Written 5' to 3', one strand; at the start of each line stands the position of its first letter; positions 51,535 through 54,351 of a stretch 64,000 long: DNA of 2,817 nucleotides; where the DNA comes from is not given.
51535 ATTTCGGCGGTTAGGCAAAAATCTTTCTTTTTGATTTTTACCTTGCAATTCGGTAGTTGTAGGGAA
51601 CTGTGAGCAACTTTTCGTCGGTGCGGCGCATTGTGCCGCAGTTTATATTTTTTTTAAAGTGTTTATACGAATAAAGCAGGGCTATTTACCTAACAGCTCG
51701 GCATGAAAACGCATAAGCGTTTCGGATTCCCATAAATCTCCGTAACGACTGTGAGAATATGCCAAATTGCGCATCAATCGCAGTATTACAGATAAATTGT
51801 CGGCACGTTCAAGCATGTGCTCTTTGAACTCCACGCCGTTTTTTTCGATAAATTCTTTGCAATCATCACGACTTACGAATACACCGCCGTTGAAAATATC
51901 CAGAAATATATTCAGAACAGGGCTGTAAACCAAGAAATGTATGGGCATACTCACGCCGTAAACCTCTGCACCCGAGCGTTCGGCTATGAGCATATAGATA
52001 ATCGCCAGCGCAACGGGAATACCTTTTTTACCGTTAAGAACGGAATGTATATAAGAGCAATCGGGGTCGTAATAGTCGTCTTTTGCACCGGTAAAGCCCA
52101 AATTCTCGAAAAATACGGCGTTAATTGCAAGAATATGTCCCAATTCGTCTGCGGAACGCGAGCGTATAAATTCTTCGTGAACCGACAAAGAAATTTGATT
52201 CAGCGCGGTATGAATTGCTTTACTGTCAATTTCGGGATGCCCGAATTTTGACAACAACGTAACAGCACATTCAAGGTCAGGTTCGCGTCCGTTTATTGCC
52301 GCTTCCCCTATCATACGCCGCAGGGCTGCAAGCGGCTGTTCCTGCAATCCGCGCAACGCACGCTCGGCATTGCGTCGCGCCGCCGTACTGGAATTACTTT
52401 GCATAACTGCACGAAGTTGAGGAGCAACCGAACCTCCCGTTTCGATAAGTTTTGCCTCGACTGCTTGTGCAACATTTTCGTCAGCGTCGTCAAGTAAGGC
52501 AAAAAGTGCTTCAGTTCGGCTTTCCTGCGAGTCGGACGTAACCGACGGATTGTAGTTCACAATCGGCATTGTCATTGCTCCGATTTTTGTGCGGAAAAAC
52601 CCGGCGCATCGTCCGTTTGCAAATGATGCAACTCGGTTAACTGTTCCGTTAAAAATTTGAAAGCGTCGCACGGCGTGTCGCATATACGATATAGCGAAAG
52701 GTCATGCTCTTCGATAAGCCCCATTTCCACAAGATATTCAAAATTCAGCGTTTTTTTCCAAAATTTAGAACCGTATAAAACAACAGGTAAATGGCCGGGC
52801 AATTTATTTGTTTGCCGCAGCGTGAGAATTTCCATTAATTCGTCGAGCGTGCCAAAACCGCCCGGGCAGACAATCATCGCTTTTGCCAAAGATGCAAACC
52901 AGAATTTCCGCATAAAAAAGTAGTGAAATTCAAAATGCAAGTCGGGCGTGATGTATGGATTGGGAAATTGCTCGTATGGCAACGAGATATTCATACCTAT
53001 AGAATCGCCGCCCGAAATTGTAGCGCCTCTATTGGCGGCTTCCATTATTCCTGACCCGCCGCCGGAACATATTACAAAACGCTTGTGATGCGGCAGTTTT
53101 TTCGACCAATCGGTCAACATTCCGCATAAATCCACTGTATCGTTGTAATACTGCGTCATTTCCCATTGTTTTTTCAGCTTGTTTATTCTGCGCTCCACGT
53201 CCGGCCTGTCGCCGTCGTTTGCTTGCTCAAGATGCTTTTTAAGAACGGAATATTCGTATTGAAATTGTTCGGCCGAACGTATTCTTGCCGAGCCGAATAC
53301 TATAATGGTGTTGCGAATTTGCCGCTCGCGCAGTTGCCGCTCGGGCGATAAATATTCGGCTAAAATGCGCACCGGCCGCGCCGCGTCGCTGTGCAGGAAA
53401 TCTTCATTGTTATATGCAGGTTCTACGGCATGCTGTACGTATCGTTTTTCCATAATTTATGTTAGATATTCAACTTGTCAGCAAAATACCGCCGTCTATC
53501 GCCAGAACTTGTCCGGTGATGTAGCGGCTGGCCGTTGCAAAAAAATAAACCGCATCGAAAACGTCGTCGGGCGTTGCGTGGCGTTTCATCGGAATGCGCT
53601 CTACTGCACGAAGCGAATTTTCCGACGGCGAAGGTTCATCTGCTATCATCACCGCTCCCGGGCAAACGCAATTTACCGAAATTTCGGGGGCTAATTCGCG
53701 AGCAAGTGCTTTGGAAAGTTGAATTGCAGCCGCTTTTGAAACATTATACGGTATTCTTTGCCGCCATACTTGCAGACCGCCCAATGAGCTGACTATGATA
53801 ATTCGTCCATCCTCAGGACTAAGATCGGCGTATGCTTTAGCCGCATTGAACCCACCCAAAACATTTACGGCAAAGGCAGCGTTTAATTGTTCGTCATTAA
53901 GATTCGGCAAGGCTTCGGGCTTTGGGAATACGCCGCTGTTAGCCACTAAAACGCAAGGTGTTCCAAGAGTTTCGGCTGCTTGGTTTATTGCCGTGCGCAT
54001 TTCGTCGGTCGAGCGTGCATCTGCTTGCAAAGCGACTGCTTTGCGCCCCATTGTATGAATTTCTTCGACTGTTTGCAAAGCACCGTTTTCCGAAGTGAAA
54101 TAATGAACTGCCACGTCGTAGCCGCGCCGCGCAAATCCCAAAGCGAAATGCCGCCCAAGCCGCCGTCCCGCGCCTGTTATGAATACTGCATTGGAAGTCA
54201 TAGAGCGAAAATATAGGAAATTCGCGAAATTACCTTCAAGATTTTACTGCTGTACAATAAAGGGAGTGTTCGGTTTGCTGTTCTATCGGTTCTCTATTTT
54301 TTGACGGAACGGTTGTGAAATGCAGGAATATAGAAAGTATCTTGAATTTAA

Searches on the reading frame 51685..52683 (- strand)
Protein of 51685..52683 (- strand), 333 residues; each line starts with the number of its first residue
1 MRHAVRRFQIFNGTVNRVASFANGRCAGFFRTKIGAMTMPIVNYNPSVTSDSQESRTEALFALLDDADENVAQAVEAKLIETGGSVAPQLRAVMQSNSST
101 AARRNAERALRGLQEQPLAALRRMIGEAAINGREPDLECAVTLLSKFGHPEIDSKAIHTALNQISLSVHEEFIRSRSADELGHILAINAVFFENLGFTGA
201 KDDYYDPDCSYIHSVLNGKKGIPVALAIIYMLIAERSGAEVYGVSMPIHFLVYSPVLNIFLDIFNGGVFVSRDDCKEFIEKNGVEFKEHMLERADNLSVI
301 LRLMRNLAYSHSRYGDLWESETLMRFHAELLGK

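Call 27: search_protein_families(library=pfam, proteins=[window:51685-52683:-], max_evalue=0.0001)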
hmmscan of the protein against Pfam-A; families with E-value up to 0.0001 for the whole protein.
window:51685-52683:- (333 aa): 1 family
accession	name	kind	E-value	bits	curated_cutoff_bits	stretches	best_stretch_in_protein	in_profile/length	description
PF13369.12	Transglut_core2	-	2e-38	131.7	23.5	1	156-304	2-154/155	Transglutaminase-like superfamily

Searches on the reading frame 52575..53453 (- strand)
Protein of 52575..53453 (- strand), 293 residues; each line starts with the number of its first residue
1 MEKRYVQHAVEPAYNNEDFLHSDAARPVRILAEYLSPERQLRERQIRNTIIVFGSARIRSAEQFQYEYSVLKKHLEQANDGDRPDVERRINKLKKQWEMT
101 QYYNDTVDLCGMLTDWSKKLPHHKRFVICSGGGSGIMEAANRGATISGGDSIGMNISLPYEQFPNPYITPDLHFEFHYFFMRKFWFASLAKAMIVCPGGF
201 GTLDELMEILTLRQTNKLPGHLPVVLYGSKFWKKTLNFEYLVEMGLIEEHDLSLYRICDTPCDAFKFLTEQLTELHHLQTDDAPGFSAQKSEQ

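Call 27: search_protein_families(library=pfam, proteins=[window:52575-53453:-], max_evalue=0.0001)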
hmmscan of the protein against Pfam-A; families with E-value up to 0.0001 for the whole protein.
window:52575-53453:- (293 aa): 2 families
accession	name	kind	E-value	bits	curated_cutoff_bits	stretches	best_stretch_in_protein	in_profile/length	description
PF03641.19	Lysine_decarbox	-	3e-27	95.8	27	1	137-266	1-129/131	Possible lysine decarboxylase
PF18306.6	LDcluster4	-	6.8e-08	32.7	26.3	1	124-208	31-112/151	SLOG cluster4 family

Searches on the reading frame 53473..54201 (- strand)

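Call 27: search_protein_families(library=pfam, proteins=[window:53473-54201:-], max_evalue=0.0001)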
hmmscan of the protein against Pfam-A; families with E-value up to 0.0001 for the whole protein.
window:53473-54201:- (243 aa): 3 families
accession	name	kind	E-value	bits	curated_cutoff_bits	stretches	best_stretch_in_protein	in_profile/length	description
PF13561.12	adh_short_C2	-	6.2e-45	154.1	27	1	11-239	2-235/236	Enoyl-(Acyl carrier protein) reductase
PF00106.31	adh_short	-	1.1e-37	129.9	26.6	1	5-184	2-182/195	short chain dehydrogenase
PF08659.16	KR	-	6.8e-09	36.3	22.6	1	6-177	3-174/180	KR domain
